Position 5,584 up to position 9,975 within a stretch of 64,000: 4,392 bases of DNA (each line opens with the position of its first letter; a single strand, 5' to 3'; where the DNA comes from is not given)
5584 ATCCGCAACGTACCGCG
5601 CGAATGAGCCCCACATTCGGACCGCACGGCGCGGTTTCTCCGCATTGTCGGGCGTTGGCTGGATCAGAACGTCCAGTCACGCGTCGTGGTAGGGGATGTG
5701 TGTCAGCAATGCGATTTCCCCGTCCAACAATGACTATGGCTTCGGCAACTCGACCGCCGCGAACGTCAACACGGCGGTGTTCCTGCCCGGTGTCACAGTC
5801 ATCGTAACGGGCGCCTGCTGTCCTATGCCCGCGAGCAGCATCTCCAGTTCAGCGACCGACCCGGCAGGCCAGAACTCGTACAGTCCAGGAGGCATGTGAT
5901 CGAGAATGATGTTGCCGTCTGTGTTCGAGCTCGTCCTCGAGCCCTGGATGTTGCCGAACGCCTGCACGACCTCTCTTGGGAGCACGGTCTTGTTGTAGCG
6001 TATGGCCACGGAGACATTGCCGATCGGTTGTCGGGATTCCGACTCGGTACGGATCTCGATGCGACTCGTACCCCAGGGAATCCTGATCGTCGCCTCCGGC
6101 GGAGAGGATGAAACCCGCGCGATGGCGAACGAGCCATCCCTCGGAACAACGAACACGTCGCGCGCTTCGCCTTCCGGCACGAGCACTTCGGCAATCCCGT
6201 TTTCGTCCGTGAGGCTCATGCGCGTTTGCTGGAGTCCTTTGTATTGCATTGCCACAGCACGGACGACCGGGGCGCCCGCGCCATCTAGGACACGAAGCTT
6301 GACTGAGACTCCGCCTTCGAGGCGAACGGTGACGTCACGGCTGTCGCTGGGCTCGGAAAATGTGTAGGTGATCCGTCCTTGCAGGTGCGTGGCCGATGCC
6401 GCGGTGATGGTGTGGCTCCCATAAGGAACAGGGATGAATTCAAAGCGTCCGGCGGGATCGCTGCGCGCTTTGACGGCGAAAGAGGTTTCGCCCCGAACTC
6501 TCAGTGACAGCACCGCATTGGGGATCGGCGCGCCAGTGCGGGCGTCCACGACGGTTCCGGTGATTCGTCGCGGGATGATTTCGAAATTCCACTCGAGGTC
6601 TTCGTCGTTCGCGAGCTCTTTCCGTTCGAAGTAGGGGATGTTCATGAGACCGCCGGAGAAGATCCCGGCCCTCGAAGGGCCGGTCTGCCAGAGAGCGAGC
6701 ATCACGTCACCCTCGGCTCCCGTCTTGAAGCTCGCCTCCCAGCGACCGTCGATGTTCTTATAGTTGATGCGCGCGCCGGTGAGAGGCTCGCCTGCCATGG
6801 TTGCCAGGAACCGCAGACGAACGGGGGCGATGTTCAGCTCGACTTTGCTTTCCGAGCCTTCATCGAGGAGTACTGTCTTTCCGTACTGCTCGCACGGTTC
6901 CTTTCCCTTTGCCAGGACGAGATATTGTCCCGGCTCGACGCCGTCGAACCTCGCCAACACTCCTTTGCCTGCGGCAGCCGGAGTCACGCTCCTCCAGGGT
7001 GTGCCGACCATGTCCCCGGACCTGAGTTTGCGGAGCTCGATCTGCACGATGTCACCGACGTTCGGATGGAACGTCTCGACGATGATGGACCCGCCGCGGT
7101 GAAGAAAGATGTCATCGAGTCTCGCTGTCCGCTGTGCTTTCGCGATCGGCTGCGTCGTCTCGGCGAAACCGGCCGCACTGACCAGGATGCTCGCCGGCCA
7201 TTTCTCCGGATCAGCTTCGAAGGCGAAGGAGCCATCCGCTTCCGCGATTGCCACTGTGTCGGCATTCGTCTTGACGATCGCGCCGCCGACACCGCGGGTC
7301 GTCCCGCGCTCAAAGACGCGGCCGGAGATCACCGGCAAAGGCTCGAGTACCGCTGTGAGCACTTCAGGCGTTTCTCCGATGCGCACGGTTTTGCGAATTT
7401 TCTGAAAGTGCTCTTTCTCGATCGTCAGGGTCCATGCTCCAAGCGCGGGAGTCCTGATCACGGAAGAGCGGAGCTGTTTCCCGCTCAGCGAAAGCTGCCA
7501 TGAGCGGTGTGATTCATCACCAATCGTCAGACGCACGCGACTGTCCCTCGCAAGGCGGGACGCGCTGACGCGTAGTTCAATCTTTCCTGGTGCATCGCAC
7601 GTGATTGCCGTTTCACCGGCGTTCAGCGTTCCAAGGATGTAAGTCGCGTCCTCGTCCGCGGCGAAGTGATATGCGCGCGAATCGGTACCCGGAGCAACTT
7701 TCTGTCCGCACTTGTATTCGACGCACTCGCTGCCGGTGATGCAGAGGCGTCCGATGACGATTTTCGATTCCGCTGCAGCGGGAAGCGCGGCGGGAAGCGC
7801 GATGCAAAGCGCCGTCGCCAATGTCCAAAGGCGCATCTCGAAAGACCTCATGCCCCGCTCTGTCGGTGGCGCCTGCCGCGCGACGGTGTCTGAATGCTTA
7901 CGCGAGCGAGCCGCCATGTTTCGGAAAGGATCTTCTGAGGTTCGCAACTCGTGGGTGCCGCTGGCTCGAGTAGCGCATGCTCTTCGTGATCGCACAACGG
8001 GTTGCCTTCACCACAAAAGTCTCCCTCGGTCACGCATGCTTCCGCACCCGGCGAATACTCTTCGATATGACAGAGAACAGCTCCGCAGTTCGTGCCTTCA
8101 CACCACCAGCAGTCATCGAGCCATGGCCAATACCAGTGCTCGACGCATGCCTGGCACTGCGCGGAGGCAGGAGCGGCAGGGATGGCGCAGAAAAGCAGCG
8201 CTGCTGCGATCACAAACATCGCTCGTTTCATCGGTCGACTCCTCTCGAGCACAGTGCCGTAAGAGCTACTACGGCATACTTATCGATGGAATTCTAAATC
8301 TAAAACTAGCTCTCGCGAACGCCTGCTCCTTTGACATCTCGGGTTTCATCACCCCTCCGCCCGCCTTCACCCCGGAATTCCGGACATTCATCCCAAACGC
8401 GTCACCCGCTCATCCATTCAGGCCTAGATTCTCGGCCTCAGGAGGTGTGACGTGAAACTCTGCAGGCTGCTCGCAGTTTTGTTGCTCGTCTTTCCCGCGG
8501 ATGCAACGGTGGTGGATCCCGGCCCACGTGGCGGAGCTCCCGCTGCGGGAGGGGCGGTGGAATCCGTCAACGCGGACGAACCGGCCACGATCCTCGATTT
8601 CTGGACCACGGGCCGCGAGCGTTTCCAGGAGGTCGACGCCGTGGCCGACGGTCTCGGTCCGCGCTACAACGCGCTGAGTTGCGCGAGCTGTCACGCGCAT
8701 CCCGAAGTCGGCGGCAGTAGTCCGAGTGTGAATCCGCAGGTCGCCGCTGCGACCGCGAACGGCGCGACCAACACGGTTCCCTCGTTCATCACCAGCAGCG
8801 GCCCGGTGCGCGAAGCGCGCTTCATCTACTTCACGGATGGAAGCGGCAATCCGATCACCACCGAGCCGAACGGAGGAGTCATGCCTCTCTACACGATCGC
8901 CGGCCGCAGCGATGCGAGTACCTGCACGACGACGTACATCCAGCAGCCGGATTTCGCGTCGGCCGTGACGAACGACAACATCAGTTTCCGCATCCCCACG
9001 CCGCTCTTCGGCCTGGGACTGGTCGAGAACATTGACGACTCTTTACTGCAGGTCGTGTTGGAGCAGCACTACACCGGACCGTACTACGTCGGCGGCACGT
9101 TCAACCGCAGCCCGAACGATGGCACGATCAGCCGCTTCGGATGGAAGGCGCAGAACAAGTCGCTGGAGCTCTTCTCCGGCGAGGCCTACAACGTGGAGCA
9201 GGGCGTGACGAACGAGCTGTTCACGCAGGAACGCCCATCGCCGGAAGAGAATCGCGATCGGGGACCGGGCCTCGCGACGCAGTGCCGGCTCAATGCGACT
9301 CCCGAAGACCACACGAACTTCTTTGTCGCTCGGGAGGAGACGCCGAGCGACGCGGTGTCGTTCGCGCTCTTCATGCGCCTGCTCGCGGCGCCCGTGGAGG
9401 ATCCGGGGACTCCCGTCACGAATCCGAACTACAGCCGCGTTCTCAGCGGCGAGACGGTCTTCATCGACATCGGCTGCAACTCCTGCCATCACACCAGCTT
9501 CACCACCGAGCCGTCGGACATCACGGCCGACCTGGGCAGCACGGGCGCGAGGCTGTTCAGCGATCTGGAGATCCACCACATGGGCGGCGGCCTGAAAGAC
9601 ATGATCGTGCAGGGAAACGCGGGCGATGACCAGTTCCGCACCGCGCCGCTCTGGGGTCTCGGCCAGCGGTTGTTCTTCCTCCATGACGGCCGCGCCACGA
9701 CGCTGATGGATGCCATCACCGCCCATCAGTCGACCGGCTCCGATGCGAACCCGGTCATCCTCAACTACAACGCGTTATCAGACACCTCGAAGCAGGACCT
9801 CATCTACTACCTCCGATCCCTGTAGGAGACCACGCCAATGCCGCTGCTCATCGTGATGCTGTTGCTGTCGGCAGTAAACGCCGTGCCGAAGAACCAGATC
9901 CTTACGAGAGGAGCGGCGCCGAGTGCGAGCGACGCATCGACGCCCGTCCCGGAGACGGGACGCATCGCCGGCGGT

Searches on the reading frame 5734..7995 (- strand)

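Call 44: search_protein_families(library=pfam, proteins=[window:5734-7995:-], max_evalue=0.001)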
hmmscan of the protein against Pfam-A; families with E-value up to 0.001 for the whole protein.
window:5734-7995:- (753 aa): 3 families
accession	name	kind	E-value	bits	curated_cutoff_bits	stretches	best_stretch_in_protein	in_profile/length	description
PF13620.12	CarboxypepD_reg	-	5e-26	91.3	32.3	1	478-559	2-81/82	Carboxypeptidase regulatory-like domain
PF13715.12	CarbopepD_reg_2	-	1.5e-10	41.4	32.2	1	478-557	1-74/88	CarboxypepD_reg-like domain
PF17802.7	SpaA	-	0.00019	22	23.1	0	478-531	3-57/91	Prealbumin-like fold domain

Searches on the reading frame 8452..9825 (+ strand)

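Call 44: search_protein_families(library=pfam, proteins=[window:8452-9825:+], max_evalue=0.001)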
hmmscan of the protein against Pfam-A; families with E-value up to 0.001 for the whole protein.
window:8452-9825:+ (457 aa): 2 families
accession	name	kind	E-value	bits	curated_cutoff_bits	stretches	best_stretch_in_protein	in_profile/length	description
PF06537.16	DHOR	-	7e-29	101.1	22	1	168-457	201-499/499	Di-haem oxidoreductase, putative peroxidase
PF13442.11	Cytochrome_CBB3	-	0.00098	19.8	27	0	71-98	9-31/68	Cytochrome C oxidase, cbb3-type, subunit III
